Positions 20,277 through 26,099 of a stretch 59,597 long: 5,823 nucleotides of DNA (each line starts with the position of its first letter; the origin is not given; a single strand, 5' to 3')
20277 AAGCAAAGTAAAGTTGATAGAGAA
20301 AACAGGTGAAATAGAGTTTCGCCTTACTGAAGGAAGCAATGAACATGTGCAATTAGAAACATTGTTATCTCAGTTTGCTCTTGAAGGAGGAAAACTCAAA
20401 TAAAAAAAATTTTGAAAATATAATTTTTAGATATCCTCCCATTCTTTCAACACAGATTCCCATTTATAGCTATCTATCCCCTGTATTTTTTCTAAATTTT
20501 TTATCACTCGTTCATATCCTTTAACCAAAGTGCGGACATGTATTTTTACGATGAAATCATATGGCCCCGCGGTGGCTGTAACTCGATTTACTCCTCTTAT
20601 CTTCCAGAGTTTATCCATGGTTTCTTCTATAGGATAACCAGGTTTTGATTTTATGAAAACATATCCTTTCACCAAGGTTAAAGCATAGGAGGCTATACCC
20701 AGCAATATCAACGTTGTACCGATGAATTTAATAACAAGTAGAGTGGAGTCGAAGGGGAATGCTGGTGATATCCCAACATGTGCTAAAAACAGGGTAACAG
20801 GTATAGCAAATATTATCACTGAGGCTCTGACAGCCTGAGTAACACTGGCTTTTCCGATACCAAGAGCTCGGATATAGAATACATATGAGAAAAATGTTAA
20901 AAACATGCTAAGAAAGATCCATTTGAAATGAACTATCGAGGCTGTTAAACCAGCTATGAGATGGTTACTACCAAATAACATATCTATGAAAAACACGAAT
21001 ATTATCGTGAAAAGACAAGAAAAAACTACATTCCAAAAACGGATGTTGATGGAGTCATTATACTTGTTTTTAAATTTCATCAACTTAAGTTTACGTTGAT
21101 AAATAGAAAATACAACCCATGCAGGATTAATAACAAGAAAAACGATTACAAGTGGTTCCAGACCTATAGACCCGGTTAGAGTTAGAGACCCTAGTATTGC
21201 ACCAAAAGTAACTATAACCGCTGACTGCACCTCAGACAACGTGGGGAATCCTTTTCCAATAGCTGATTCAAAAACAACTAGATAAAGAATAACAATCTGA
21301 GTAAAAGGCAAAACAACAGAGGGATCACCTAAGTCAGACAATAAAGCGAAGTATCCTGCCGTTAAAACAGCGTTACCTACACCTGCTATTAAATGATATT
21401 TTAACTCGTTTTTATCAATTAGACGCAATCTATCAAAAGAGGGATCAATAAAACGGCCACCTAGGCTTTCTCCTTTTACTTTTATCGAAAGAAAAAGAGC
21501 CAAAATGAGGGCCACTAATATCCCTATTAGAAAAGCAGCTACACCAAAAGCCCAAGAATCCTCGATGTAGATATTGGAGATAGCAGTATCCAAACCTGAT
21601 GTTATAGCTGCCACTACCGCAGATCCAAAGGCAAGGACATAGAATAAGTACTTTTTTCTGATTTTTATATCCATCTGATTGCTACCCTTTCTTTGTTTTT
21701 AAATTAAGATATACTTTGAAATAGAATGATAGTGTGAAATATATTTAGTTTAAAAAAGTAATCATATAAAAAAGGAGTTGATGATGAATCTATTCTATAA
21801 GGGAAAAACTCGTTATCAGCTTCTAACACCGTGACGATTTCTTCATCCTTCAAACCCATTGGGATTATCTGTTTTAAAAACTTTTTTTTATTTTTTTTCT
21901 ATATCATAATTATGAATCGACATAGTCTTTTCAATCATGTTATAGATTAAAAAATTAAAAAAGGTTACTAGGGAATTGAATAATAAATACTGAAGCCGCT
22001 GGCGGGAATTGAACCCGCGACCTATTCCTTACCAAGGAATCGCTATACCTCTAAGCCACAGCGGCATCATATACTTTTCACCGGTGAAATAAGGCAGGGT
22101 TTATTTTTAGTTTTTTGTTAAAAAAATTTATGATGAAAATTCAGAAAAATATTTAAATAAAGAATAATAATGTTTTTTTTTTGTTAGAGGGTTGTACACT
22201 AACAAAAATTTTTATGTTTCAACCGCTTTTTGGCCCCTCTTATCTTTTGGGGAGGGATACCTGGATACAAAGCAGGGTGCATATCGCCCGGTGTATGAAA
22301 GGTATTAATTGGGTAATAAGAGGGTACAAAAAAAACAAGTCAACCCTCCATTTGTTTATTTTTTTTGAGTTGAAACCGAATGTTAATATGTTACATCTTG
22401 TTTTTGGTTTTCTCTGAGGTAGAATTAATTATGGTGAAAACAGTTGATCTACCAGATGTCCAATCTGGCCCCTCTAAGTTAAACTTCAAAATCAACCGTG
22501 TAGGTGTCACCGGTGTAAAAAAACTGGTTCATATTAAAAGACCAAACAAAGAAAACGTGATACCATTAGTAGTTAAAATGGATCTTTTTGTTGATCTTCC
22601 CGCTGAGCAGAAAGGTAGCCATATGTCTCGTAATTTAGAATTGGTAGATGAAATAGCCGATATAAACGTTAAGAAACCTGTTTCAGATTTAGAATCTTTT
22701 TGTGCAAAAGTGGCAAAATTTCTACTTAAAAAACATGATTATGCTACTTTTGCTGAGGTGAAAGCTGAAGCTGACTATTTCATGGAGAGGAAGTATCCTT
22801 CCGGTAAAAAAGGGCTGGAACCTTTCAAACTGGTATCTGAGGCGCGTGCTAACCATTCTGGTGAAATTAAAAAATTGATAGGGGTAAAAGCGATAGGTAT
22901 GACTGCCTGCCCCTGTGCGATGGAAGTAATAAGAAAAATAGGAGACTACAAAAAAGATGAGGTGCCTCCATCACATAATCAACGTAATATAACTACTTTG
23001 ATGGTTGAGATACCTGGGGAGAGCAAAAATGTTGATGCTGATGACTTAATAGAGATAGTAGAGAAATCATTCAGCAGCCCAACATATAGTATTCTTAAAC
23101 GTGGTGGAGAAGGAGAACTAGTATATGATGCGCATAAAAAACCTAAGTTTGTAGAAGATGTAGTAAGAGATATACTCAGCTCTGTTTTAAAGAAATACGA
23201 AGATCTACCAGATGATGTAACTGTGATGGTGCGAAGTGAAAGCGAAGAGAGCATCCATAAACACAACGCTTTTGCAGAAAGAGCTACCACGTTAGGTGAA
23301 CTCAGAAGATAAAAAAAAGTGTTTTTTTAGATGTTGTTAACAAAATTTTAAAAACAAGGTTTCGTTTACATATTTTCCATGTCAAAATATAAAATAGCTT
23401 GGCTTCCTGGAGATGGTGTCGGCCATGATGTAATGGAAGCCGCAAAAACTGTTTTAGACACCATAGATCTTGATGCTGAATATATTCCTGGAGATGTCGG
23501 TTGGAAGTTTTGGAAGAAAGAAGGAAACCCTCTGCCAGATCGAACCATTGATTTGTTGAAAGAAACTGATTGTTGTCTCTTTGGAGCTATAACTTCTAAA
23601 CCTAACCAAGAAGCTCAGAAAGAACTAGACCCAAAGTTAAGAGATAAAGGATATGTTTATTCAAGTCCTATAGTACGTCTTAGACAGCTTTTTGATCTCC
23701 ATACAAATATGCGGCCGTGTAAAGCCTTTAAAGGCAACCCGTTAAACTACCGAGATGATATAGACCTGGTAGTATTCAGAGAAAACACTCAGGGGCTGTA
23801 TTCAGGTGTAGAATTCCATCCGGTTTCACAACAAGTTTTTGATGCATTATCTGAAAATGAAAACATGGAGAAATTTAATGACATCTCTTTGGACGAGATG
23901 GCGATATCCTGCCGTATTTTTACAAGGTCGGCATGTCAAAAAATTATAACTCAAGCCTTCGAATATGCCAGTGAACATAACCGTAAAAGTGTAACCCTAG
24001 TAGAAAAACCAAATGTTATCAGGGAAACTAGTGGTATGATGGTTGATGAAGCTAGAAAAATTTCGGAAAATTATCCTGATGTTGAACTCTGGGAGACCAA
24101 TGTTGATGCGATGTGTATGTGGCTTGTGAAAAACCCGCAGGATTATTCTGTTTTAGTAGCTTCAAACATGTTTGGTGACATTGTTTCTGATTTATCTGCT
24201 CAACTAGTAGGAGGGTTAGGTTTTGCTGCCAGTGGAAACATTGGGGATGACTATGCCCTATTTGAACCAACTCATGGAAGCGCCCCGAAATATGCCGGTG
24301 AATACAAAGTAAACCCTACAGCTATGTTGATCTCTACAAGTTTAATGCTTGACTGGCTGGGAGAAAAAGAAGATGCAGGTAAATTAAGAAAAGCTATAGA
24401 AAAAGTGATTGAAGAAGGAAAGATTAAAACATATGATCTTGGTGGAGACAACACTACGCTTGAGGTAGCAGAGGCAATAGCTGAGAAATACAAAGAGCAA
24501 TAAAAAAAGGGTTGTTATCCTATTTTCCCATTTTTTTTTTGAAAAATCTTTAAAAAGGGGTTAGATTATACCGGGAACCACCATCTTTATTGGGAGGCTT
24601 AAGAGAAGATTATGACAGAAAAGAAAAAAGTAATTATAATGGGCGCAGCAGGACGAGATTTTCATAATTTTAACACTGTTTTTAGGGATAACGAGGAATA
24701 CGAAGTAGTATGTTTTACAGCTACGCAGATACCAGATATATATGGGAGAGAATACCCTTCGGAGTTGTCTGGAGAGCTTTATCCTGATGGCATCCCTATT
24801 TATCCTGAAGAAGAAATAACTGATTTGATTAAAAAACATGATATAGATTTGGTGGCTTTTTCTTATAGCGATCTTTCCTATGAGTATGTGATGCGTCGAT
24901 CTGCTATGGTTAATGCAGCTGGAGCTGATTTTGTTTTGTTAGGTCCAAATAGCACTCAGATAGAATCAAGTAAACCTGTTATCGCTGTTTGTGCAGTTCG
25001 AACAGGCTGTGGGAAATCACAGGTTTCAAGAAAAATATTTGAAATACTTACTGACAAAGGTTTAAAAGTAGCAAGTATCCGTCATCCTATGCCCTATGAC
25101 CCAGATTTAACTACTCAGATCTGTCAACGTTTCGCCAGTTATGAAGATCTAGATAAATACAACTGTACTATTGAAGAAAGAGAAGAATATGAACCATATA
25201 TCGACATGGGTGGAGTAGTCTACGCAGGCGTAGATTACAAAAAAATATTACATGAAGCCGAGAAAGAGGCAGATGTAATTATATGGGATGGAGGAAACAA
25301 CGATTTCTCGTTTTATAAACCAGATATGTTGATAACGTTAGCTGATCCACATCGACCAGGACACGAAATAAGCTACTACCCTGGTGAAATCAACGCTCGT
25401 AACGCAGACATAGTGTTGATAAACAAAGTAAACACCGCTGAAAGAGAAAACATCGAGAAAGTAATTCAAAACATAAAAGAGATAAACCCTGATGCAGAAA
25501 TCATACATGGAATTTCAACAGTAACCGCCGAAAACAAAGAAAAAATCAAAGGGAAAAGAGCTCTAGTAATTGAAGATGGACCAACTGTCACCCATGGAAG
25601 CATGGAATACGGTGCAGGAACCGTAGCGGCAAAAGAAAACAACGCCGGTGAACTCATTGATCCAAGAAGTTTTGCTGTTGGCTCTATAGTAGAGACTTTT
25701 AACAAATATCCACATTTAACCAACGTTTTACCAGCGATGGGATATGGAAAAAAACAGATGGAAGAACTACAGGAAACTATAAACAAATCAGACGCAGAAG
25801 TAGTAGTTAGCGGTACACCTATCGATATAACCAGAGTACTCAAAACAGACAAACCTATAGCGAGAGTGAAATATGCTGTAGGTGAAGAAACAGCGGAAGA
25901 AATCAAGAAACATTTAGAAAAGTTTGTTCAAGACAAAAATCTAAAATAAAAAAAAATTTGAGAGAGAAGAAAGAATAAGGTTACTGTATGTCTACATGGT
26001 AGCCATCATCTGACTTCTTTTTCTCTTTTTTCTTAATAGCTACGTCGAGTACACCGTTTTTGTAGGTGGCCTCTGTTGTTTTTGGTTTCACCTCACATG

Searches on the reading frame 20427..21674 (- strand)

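Call 41: search_protein_families(library=pfam, proteins=[window:20427-21674:-])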
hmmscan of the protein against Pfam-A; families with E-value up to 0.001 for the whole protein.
window:20427-21674:- (415 aa): 2 families
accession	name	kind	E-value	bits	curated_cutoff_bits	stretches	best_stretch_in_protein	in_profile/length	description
PF01037.27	AsnC_trans_reg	-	2.1e-06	28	25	1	339-410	1-72/73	Lrp/AsnC ligand binding domain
PF00892.27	EamA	-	0.00016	22.4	28.2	0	19-161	7-132/135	EamA-like transporter family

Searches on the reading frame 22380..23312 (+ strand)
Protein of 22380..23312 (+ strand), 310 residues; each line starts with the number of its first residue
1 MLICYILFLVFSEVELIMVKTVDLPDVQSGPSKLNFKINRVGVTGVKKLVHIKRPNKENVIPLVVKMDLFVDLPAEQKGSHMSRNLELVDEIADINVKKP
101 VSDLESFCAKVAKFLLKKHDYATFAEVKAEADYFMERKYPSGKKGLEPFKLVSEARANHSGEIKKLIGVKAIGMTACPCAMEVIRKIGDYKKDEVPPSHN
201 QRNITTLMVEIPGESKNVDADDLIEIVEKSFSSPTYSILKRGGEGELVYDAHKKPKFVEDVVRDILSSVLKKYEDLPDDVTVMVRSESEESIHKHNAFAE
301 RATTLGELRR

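Call 41: search_protein_families(library=pfam, proteins=[window:22380-23312:+])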
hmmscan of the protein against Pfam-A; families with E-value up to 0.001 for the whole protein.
window:22380-23312:+ (310 aa): 1 family
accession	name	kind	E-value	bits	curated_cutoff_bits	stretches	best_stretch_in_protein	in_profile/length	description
PF02649.19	GCHY-1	-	5.9e-74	249.3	25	1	24-299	1-260/260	Type I GTP cyclohydrolase folE2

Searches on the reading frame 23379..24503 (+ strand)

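Call 41: search_protein_families(library=pfam, proteins=[window:23379-24503:+])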
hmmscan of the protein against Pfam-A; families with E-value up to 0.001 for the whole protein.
window:23379-24503:+ (374 aa): 1 family
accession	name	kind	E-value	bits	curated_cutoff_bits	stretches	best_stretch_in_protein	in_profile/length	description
PF00180.25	Iso_dh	-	2.7e-86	290.4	27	1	5-367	1-348/348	Isocitrate/isopropylmalate dehydrogenase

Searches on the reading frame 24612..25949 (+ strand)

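Call 41: search_protein_families(library=pfam, proteins=[window:24612-25949:+])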
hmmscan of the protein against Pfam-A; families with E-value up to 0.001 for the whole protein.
window:24612-25949:+ (445 aa): 1 family
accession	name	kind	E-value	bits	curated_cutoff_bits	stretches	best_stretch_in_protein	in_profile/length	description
PF02310.24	B12-binding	-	2.6e-05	24.5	32.1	0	259-309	46-96/121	B12 binding domain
